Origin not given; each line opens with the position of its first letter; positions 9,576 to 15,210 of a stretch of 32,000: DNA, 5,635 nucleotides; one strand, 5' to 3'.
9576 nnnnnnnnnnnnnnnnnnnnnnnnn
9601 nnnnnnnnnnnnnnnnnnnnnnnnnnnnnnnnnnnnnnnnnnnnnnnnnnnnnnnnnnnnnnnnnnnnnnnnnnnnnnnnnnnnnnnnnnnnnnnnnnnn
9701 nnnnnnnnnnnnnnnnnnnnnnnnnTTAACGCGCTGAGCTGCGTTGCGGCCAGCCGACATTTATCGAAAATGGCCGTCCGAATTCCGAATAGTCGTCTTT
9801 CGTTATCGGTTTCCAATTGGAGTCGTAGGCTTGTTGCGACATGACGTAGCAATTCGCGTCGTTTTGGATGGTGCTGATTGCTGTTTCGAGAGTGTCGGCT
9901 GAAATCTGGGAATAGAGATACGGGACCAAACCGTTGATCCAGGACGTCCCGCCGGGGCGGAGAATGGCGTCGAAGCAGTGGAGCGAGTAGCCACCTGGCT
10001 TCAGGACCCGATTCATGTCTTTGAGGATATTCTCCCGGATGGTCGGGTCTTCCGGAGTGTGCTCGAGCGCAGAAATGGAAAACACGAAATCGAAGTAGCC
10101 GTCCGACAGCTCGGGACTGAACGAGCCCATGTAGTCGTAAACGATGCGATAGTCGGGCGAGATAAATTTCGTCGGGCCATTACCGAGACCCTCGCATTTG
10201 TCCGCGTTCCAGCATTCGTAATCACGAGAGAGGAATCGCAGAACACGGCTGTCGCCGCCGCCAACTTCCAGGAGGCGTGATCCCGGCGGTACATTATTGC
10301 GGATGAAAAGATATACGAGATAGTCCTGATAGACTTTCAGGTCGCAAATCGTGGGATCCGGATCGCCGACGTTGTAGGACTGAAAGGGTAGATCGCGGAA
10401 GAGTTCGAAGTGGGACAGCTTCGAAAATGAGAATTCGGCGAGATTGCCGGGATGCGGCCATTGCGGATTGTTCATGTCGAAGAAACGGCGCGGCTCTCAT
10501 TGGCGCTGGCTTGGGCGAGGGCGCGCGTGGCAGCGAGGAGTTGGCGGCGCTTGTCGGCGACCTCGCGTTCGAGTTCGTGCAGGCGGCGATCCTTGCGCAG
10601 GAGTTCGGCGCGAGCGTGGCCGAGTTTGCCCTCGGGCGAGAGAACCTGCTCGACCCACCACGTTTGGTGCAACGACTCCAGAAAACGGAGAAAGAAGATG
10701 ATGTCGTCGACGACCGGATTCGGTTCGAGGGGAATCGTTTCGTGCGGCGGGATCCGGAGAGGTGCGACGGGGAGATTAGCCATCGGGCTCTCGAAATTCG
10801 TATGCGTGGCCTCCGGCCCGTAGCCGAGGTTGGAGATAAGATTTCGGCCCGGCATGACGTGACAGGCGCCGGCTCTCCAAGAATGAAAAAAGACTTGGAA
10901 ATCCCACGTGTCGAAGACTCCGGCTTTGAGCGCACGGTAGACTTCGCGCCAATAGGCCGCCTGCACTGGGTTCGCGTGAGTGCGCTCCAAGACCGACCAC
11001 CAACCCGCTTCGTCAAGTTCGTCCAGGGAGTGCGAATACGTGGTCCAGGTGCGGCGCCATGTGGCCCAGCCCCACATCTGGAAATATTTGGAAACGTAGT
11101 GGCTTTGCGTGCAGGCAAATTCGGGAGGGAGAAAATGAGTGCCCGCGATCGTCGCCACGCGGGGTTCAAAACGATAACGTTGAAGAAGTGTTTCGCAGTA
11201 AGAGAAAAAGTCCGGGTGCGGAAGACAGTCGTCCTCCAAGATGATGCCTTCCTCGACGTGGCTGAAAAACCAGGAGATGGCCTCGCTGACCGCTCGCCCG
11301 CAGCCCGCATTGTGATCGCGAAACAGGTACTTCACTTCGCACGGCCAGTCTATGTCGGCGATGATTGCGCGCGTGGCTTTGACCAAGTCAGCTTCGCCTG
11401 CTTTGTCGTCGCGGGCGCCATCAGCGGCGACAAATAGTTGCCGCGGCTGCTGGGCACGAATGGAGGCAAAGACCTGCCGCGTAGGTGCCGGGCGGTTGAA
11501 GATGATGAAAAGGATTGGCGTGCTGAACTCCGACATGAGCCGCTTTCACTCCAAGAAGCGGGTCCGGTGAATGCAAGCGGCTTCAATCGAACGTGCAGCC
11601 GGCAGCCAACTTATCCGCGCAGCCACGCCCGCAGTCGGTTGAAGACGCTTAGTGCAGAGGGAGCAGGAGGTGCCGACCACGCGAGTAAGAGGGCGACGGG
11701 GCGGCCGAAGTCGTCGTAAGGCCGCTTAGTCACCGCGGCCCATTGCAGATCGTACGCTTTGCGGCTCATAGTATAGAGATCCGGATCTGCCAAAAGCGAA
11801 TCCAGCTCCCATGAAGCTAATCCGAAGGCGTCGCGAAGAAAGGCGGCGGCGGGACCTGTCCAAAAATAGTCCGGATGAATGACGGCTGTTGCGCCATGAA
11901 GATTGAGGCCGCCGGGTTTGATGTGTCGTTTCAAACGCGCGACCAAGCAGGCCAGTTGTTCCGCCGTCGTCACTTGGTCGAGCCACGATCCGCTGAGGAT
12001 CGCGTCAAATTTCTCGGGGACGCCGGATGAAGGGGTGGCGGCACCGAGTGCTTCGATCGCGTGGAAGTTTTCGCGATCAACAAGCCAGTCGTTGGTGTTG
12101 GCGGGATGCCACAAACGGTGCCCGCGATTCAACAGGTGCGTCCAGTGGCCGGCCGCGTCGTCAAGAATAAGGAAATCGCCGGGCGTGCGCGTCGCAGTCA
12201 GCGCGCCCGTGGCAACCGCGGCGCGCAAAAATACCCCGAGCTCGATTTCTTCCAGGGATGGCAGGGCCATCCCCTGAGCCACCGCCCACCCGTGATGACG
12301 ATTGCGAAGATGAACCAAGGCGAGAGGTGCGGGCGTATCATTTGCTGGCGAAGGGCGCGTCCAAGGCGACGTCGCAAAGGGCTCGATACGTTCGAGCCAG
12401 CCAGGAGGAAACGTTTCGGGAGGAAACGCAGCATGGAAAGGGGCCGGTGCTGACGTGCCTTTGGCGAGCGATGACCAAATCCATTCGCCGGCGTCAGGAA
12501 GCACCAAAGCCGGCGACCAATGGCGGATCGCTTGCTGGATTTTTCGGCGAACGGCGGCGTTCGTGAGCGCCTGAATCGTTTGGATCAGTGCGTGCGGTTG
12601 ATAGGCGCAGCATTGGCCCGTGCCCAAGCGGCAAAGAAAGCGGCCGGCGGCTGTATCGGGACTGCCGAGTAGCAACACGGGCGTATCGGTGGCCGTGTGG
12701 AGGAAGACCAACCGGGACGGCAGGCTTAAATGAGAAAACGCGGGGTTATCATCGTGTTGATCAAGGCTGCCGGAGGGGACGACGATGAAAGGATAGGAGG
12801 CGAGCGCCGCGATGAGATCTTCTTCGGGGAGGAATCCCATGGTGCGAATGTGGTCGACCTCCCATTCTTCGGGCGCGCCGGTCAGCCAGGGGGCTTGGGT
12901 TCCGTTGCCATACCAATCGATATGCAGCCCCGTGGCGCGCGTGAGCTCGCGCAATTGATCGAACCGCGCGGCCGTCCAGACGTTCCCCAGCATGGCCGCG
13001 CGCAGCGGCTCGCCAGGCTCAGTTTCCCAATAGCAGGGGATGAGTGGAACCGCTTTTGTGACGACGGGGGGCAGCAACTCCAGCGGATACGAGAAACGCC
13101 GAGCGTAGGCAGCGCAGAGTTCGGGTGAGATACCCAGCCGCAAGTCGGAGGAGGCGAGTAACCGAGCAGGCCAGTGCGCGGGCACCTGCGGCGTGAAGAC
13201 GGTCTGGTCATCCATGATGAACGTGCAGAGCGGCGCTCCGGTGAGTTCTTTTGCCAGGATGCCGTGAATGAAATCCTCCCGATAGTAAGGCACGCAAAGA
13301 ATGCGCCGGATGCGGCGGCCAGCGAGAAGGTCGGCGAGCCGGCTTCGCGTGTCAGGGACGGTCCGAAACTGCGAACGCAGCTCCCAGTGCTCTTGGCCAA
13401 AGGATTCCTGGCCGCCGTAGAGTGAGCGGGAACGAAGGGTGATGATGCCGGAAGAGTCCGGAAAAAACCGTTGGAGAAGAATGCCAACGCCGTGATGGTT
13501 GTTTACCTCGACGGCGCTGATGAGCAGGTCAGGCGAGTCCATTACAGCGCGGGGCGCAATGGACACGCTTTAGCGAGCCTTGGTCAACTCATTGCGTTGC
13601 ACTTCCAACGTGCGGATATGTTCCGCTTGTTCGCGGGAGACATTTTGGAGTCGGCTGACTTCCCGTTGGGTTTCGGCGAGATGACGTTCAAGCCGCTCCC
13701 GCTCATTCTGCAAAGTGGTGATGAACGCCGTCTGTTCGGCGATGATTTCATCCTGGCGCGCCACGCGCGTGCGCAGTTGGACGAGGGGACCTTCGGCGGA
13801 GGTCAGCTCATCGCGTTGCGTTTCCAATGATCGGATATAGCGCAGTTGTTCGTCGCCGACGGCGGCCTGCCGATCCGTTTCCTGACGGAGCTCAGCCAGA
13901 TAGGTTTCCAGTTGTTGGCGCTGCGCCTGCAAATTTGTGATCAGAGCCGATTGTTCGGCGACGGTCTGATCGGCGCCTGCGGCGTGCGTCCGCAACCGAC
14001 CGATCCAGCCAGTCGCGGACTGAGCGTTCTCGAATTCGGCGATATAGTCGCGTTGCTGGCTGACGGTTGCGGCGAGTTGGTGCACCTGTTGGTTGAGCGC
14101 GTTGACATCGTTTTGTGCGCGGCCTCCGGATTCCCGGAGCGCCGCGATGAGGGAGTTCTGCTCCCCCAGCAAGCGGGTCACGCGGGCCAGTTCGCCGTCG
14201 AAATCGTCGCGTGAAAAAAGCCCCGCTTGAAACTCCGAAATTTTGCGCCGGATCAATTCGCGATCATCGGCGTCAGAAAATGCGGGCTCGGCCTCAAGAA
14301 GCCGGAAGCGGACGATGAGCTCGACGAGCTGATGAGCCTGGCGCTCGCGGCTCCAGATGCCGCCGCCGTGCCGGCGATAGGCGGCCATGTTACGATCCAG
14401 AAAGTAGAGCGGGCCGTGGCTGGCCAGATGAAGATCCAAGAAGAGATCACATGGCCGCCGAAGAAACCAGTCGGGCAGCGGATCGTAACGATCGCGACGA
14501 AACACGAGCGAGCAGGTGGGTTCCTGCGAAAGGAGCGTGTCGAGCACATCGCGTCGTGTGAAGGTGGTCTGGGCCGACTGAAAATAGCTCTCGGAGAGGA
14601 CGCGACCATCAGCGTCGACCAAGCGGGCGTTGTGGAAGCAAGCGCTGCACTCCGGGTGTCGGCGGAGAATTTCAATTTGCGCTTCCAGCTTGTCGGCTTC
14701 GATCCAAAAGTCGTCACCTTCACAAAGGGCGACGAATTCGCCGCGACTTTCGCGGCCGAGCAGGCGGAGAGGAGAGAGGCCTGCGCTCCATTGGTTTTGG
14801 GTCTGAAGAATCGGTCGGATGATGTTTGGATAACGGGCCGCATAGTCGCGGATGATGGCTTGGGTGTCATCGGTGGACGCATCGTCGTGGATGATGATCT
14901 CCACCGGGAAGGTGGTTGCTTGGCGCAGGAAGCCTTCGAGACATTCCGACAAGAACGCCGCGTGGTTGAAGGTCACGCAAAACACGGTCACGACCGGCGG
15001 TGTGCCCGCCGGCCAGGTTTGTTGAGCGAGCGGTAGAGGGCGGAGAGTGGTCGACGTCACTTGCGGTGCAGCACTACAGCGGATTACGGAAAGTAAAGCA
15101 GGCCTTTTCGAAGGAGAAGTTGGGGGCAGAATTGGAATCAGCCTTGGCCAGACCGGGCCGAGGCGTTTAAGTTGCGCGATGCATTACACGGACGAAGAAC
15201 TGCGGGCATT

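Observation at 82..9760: Arn/Gtr-like polyprenyl-phosphate module (GT-C + ArnC-like GT2 ... ArnB/WecE-like transaminase + ArnE-like flippase) wrapped around the acyl cassette: a possible Arn-type pathway with an ACP-delivered acyl group in place of formyl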

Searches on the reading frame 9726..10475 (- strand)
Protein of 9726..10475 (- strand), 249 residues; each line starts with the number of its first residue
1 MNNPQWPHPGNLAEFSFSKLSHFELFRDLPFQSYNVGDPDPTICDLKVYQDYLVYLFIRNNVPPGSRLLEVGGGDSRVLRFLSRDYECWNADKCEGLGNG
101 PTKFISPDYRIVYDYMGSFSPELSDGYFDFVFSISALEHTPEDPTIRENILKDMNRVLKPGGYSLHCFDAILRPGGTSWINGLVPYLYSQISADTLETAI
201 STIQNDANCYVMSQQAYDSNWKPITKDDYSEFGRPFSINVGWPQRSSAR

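Call 5: search_protein_families(library=pfam, proteins=[window:9726-10475:-], max_evalue=0.01)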
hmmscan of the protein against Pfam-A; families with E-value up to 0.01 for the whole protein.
window:9726-10475:- (249 aa): 4 families
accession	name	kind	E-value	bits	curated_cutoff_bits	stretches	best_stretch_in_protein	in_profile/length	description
PF08241.18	Methyltransf_11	-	9.1e-08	33.1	21.2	1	69-163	1-92/95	Methyltransferase domain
PF13489.12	Methyltransf_23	-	9.1e-07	29.2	27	1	62-166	20-116/164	Methyltransferase domain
PF13649.12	Methyltransf_25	-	1.3e-05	26.3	27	1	69-162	2-97/97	Methyltransferase domain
PF08242.18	Methyltransf_12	-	9.4e-05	23.5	30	1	126-163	64-97/98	Methyltransferase domain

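Call 9: search_protein_families(library=ncbifam, proteins=[window:9726-10475:-], max_evalue=0.001)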
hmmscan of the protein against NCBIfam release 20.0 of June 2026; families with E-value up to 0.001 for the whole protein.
window:9726-10475:- (249 aa): 1 family
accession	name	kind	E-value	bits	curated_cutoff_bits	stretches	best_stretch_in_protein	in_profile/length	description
NF045667.1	MTase_DVU1556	equivalog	3.4e-06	26.7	155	1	61-176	19-128/213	DVU_1556 family methyltransferase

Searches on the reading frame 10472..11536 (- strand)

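Call 5: search_protein_families(library=pfam, proteins=[window:10472-11536:-], max_evalue=0.01)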
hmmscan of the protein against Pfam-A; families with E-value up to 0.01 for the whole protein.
window:10472-11536:- (354 aa): 1 family
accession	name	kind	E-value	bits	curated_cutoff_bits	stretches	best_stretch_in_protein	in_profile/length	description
PF00535.33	Glycos_transf_2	-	0.00057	20.3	23.3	1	10-114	4-99/168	Glycosyl transferase family 2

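Call 9: search_protein_families(library=ncbifam, proteins=[window:10472-11536:-], max_evalue=0.001)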
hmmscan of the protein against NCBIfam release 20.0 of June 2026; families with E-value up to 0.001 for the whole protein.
window:10472-11536:- (354 aa): 0 families

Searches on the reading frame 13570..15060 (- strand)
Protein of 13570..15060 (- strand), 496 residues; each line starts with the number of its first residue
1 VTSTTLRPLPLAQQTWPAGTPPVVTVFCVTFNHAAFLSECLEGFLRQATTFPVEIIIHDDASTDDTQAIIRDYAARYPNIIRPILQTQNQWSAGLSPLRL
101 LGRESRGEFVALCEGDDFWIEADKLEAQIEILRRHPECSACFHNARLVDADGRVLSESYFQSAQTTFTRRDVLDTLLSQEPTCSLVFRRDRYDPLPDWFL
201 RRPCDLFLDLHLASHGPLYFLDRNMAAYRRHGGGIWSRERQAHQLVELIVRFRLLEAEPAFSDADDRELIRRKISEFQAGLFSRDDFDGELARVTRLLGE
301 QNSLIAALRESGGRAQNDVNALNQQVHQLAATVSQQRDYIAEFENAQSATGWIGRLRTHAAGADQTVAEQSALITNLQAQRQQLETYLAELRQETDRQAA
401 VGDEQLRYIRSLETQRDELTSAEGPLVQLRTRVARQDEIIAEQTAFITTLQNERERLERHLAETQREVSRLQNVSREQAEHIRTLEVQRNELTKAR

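Call 5: search_protein_families(library=pfam, proteins=[window:13570-15060:-], max_evalue=0.01)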
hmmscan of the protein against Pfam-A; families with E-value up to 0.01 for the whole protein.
window:13570-15060:- (496 aa): 5 families
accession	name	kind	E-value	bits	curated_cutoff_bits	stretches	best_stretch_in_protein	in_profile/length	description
PF00535.33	Glycos_transf_2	-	1.1e-16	61.7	23.3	1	26-190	2-162/168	Glycosyl transferase family 2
PF13641.12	Glyco_tranf_2_3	-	3e-07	31.1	27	1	21-159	1-136/230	Glycosyltransferase like family 2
PF12845.12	TBD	-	0.00021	21.5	27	1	451-489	1-39/56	TBD domain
PF25541.1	TBCA_PH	-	0.0012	19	27.8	0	432-493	13-74/139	PH domain-containing proteins, TBCA domain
PF12329.13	TMF_DNA_bd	-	0.008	16.6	35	0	296-346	5-55/74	TATA element modulatory factor 1 DNA binding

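Call 9: search_protein_families(library=ncbifam, proteins=[window:13570-15060:-], max_evalue=0.001)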
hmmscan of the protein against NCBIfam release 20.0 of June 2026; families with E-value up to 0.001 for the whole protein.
window:13570-15060:- (496 aa): 15 families
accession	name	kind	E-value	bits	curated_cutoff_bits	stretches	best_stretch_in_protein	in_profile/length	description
NF047683.1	TeichurnBiosyTuaG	equivalog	6.1e-17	62.1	400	1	21-232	5-207/252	teichuronic acid biosynthesis protein TuaG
NF053739.1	GlytfEpsEBac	equivalog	5.8e-13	48.4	450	1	22-138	1-113/265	glycosyltransferase EpsE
NF007482.0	PRK10073.1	equivalog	4.5e-10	39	423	1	24-118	8-97/334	glycosyltransferase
NF038302.1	EPS_HpsE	equivalog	9.4e-07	28.1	300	1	24-141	3-120/307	hormogonium polysaccharide biosynthesis glycosyltransferase HpsE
TIGR03937.1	PgaC_IcaA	equivalog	1.8e-06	27.2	422.3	1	18-147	41-165/407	poly-beta-1,6-N-acetyl-D-glucosamine synthase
NF045692.1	OglycostaseCruG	equivalog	1.2e-05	24.4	600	1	6-79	25-97/386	2'-O-glycosyltransferase CruG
TIGR02168.1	SMC_prok_B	equivalog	1.3e-05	23.1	567.35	1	290-493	680-874/1181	chromosome segregation protein SMC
TIGR04440.1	glyco_TIGR04440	domain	2.4e-05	24.2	70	1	24-142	2-116/215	TIGR00180 family glycosyltransferase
NF045487.1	ASRP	equivalog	4.1e-05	22.4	300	0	270-398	343-472/593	archaea-specific SMC-related protein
NF050050.1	ProtGlycPglI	equivalog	7.7e-05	22.2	500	1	22-122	2-99/306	GalNAc(5)-diNAcBac-PP-undecaprenol beta-1,3-glucosyltransferase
NF003034.1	PRK03918.1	equivalog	7.7e-05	20.9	700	1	305-494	195-379/878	DNA double-strand break repair ATPase Rad50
TIGR03469.1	HpnB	hypoth_equivalog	8.2e-05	21.8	379.25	1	17-79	40-101/386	hopene-associated glycosyltransferase HpnB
TIGR02169.1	SMC_prok_A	equivalog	0.00016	19.5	729.4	1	290-492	732-923/1165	chromosome segregation protein SMC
TIGR04523.1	Mplasa_alph_rch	subfamily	0.00031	18.8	270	1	315-493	230-397/745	helix-rich protein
NF041034.1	Rad50_Sulf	equivalog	0.00034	18.6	1000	1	417-495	156-234/872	DNA double-strand break repair ATPase Rad50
